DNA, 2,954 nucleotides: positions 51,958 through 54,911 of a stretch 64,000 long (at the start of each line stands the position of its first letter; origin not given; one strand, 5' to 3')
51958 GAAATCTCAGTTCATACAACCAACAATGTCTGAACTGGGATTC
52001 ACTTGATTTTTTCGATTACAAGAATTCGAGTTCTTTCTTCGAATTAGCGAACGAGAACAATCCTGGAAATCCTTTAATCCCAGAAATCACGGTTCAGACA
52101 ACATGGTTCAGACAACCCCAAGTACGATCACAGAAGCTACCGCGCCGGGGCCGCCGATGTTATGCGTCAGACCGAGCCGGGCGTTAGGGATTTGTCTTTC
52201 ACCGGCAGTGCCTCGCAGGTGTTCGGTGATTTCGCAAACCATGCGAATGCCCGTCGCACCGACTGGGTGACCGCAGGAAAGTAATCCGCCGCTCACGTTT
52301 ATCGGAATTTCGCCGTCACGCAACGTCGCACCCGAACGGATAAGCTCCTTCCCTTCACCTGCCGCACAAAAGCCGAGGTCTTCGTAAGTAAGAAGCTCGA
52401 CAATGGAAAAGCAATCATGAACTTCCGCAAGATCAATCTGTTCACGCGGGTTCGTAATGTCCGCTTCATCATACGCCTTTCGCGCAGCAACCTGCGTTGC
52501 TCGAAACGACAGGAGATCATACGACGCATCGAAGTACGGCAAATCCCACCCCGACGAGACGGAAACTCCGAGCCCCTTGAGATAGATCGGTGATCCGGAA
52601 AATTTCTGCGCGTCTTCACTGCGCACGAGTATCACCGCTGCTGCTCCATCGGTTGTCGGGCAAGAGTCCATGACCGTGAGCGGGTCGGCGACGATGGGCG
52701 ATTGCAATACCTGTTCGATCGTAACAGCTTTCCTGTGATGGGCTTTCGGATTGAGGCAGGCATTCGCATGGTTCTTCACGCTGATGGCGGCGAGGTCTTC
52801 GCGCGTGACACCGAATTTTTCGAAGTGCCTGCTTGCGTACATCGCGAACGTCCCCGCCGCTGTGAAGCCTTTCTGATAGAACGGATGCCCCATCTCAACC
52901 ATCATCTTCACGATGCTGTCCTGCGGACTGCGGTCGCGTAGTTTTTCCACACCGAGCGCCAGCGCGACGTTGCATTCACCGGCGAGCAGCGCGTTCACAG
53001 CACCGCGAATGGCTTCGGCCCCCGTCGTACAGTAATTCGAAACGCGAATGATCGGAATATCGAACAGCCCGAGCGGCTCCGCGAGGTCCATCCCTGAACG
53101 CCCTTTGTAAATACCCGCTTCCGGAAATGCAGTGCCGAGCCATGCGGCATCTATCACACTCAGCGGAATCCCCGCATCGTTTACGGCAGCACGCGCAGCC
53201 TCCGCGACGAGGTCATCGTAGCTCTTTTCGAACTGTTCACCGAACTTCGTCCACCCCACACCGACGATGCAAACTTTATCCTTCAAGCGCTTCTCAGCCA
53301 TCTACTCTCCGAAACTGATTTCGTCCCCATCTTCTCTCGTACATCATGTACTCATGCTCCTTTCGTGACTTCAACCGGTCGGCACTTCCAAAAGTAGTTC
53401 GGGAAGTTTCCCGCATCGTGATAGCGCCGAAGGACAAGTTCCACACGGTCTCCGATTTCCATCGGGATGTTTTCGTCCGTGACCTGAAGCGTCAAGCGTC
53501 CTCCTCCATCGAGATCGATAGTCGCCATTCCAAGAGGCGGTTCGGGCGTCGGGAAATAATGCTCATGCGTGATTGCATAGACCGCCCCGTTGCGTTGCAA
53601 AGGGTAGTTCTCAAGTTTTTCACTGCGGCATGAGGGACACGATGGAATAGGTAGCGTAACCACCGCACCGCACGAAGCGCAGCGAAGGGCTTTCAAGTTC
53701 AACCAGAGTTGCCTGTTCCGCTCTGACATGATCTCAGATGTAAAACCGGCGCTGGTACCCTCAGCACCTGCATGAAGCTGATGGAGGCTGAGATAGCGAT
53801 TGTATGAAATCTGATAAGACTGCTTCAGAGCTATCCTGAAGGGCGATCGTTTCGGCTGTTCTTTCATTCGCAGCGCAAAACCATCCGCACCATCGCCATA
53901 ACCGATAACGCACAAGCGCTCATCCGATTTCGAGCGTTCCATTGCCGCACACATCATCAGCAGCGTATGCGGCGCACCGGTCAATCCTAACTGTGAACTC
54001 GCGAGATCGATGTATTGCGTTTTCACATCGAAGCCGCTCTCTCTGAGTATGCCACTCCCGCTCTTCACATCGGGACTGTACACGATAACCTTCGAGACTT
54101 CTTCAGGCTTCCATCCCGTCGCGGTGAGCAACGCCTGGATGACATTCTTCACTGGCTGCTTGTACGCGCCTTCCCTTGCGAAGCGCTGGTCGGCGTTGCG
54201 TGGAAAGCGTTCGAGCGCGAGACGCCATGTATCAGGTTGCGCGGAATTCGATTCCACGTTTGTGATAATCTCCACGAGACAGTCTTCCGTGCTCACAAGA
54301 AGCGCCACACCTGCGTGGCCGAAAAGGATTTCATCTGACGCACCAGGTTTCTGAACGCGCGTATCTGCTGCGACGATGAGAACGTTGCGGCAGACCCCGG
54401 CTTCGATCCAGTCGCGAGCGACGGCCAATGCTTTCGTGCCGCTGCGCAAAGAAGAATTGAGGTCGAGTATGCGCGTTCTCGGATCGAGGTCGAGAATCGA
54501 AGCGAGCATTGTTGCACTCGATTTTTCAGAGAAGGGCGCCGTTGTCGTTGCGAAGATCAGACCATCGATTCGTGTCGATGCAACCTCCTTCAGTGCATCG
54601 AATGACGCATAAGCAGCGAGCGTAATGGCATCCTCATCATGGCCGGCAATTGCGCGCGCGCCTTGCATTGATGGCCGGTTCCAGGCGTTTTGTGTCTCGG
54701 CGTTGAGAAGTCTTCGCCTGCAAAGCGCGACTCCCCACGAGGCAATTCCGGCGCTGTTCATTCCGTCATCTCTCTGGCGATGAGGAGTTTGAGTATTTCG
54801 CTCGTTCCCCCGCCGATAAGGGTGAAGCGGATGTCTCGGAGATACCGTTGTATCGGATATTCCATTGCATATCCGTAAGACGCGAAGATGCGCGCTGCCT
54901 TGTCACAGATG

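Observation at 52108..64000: Nine-gene tightly coupled operon: TrpB2 - IorA - IorB - hydantoinase A/B - Cys/His protein - ACAD-fold - HMGCS-like::DUF35 - thiolase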

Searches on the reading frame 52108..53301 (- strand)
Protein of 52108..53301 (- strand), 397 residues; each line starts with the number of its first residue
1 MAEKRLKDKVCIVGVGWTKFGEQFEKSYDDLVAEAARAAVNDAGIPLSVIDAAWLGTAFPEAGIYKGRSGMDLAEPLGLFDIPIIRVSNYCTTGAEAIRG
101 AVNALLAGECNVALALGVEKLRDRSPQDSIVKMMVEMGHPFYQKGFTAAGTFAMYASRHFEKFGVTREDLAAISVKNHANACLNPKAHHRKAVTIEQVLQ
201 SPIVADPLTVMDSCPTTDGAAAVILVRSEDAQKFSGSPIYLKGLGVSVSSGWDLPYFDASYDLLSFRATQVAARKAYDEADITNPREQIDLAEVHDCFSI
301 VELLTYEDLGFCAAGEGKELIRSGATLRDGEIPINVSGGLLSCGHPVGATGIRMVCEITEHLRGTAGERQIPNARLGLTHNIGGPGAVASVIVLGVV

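Call 5: search_protein_families(library=pfam, proteins=[window:52108-53301:-])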
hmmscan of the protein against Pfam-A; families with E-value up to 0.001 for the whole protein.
window:52108-53301:- (397 aa): 4 families
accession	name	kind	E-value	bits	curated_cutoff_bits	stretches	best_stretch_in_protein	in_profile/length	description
PF22691.2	Thiolase_C_1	-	2.1e-42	144.7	28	1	260-395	12-143/144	Thiolase C-terminal domain-like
PF00108.29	Thiolase_N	-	5e-21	75.7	26.4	1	10-228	1-259/260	Thiolase, N-terminal domain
PF02803.24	Thiolase_C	-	9.8e-12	45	27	1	271-368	26-103/123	Thiolase, C-terminal domain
PF00109.32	ketoacyl-synt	-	0.00037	20.6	20.8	1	85-123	168-206/252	Beta-ketoacyl synthase, N-terminal domain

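Call 6: search_protein_families(library=ncbifam, proteins=[window:52108-53301:-])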
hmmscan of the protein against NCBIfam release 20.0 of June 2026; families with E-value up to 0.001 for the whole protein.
window:52108-53301:- (397 aa): 47 families (the best 25 are shown)
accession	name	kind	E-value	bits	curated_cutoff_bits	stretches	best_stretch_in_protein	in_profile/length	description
NF004810.0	PRK06157.1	equivalog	2.6e-131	438.5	403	1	4-395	3-396/400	acetyl-CoA acetyltransferase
NF004720.0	PRK06064.1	subfamily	2.7e-117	391.8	420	1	9-395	3-386/389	thiolase domain-containing protein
NF053570.1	AcCoTHIOL_METTL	equivalog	1e-98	330.7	600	1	9-394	3-381/385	acetyl-CoA acetyltransferase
NF009228.0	PRK12578.1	subfamily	3e-89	299.3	485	1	8-395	3-386/387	thiolase domain-containing protein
NF006102.0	PRK08256.1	subfamily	1.2e-83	281.4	436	1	8-389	3-386/394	lipid-transfer protein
NF005704.0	PRK07516.1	subfamily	7.5e-82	275.3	412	1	8-393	2-384/389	thiolase domain-containing protein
NF004811.0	PRK06158.1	subfamily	3e-70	237.2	421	1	3-395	3-379/384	acetyl-CoA acetyltransferase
NF004715.0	PRK06059.1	equivalog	9.5e-70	235.6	424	1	8-393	4-397/399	lipid-transfer protein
NF004982.0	PRK06365.1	equivalog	6.2e-69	233.1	695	2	263-394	289-426/430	thiolase domain-containing protein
NF006180.0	PRK08313.1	subfamily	4.6e-64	216.7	514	1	7-395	3-383/389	thiolase domain-containing protein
NF004721.0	PRK06065.1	equivalog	4.3e-61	206.9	455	1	5-394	7-391/393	thiolase domain-containing protein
NF053628.1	BnzsclthlBbsBGT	equivalog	2.7e-59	200.9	750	1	5-384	2-370/389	benzoylsuccinyl-CoA thiolase subunit BbsB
NF006010.0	PRK08142.1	subfamily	4.7e-57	193.5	462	1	6-385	3-373/388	thiolase domain-containing protein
NF004936.0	PRK06289.1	equivalog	5.1e-55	186.9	375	1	8-395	3-402/405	acetyl-CoA acetyltransferase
NF005892.0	PRK07855.1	subfamily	8.2e-50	169.8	469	1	5-375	3-370/390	lipid-transfer protein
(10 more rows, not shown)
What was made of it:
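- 52108..53301 (-): SCPx/BbsB/PhlC-type thiolase and last gene of the operon. Proposed to be a 2-aminobenzoylacetyl-CoA thiolase. NF004810 scores 438.5 bits against a cut-off of 403, and BbsB scores 201 bits, below its cut-off (calls 5, 6).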

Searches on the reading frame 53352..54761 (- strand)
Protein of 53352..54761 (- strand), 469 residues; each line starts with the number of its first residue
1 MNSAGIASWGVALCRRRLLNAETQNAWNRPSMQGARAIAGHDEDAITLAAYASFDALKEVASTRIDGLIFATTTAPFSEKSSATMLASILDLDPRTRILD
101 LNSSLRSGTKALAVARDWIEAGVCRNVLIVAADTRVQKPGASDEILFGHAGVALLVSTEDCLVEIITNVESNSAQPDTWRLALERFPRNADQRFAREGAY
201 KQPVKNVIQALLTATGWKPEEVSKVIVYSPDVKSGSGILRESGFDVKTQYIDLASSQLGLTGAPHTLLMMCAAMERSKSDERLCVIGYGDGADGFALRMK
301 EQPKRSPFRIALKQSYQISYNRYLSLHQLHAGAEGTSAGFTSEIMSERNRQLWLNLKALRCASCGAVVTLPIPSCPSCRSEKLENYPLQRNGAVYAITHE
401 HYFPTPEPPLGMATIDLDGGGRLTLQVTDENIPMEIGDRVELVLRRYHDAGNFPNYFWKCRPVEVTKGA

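Call 5: search_protein_families(library=pfam, proteins=[window:53352-54761:-])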
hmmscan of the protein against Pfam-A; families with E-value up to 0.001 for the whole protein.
window:53352-54761:- (469 aa): 3 families
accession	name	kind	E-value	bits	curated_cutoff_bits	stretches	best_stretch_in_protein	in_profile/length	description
PF08545.16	ACP_syn_III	-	4.5e-07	30.1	24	1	99-159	1-64/80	3-Oxoacyl-[acyl-carrier-protein (ACP)] synthase III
PF01796.24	OB_ChsH2_C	-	4.7e-06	26.9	27.1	1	388-444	4-64/65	ChsH2, C-terminal OB-fold domain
PF12172.15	zf-ChsH2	-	7.8e-06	26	23.2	1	356-384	9-37/37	ChsH2, rubredoxin-like zinc ribbon domain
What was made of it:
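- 53352..54761 (-): PhlA/HMGCS-like KASIII-fold domain without the catalytic Cys, fused to a DUF35 zinc ribbon and OB fold. It is the probable scaffold subunit of the thiolase. Pfam finds zf-ChsH2 and OB_ChsH2_C (call 5).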

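Call 6: search_protein_families(library=ncbifam, proteins=[window:53352-54761:-])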
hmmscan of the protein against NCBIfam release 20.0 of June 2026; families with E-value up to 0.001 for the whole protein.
window:53352-54761:- (469 aa): 9 families
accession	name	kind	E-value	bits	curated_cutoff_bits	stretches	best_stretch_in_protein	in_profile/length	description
NF003274.0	PRK04262.1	equivalog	7.5e-46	156.7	244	1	3-325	2-339/347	hydroxymethylglutaryl-CoA synthase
TIGR00748.1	HMG_CoA_syn_Arc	equivalog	7e-33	114.3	353.35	1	4-300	2-308/345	hydroxymethylglutaryl-CoA synthase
TIGR01835.1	HMG-CoA-S_prok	equivalog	8.6e-16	57.7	360.35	1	35-183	39-188/382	hydroxymethylglutaryl-CoA synthase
NF006829.0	PRK09352.1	subfamily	1.4e-13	50.5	249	1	35-291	43-311/322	beta-ketoacyl-ACP synthase 3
TIGR00747.1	fabH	subfamily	1.8e-12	47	292.1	1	35-184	41-195/322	beta-ketoacyl-ACP synthase III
NF053627.1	BnzsclthlBbsAGT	equivalog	7e-07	29.3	250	1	356-444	36-125/145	benzoylsuccinyl-CoA thiolase subunit BbsA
NF041302.1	HMG_CoAsyn_Halo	equivalog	2.5e-06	26.8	800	1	43-174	51-191/443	hydroxymethylglutaryl-CoA synthase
NF006720.0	PRK09258.1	equivalog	0.00025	20.5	285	0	46-134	62-152/338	3-oxoacyl-ACP synthase III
NF009519.0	PRK12880.1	equivalog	0.00029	20.2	436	1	48-135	63-151/353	beta-ketoacyl-ACP synthase III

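Call 37: search_solved_structures(query=window:53352-54761:-, show_alignments=2, max_evalue=0.001)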
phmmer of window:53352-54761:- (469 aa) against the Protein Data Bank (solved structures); distinct sequences matched with E-value up to 0.001: 35.
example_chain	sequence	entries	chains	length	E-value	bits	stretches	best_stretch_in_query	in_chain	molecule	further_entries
5m3k_A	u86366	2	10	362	5.7e-19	71.2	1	4-320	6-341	PhlA | Hydroxymethylglutaryl-CoA synthase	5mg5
9skh_A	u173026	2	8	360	6.9e-19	70.9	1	5-301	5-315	2,4-diacetylphloroglucinol biosynthesis protein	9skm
6esq_I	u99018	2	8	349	5.1e-17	64.7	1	5-304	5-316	HydroxyMethylGlutaryl-CoA synthase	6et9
9vbo_A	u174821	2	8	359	3.1e-16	62.1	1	4-302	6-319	3-oxoacyl-[acyl-carrier-protein (ACP)] synthase III, C-terminal domain protein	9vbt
3leh_A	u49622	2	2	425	1.1e-07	34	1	25-162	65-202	Putative hydroxymethylglutaryl-CoA synthase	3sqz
1xpk_A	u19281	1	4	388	1.5e-07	33.5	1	36-187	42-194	3-hydroxy-3-methylglutaryl CoA synthase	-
1tvz_A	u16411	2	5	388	1.6e-07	33.5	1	36-187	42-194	3-hydroxy-3-methylglutaryl-CoA synthase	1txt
1xpl_A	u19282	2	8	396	1.6e-07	33.4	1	36-187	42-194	3-hydroxy-3-methylglutaryl CoA synthase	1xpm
6esq_E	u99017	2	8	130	2.1e-07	33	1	348-462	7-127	Pfam DUF35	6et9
3v4n_A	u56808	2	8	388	1.7e-06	30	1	37-187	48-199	HMG-CoA synthase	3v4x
2ebd_A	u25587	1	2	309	2e-06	29.8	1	37-265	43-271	3-oxoacyl-[acyl-carrier-protein] synthase 3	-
3il3_A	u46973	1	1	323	3e-06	29.2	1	34-170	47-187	3-oxoacyl-[acyl-carrier-protein] synthase 3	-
1x9e_A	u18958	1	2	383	4.4e-06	28.7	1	37-187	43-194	HMG-CoA synthase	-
1ysl_A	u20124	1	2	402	4.9e-06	28.5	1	37-187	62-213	HMG-CoA synthase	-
2hdb_A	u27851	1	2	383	6e-06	28.2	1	37-187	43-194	HMG-CoA synthase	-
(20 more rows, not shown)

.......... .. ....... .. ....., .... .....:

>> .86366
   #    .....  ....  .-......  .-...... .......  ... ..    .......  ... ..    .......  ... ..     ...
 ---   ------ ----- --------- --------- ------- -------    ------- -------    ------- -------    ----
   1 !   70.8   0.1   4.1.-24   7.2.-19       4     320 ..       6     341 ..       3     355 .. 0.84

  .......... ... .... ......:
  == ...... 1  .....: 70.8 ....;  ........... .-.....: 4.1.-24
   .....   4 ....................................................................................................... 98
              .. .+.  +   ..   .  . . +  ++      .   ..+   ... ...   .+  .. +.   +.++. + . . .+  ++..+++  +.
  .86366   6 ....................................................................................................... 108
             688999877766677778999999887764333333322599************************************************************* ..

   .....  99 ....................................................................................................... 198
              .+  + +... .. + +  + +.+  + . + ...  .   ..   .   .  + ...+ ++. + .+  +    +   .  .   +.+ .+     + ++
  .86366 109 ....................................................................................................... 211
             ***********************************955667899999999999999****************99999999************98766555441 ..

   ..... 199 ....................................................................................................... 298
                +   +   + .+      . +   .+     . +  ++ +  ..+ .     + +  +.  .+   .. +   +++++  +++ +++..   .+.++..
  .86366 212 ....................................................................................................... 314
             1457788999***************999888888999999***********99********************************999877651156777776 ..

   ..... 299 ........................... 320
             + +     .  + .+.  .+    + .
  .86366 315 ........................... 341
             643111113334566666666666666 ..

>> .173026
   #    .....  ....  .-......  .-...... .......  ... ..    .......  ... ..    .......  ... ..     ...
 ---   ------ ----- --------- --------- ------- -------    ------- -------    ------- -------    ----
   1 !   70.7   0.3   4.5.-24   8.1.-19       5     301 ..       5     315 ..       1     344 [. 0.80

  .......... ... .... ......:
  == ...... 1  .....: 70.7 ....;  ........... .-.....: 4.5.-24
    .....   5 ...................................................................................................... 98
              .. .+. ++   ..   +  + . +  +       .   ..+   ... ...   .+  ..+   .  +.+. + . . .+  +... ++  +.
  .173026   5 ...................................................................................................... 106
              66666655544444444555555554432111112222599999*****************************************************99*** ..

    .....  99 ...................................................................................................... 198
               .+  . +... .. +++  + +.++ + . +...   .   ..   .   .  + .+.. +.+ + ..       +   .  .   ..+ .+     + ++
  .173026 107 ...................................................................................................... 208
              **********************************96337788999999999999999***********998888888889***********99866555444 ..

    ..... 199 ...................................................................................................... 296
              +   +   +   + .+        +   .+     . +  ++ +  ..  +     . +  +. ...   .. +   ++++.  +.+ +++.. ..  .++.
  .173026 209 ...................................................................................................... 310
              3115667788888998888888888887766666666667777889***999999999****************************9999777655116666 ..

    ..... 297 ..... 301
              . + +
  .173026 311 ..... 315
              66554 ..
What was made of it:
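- The 6esq complex has the same three components (calls 6, 37). The best structural relative is the non-synthase PhlA (call 37).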
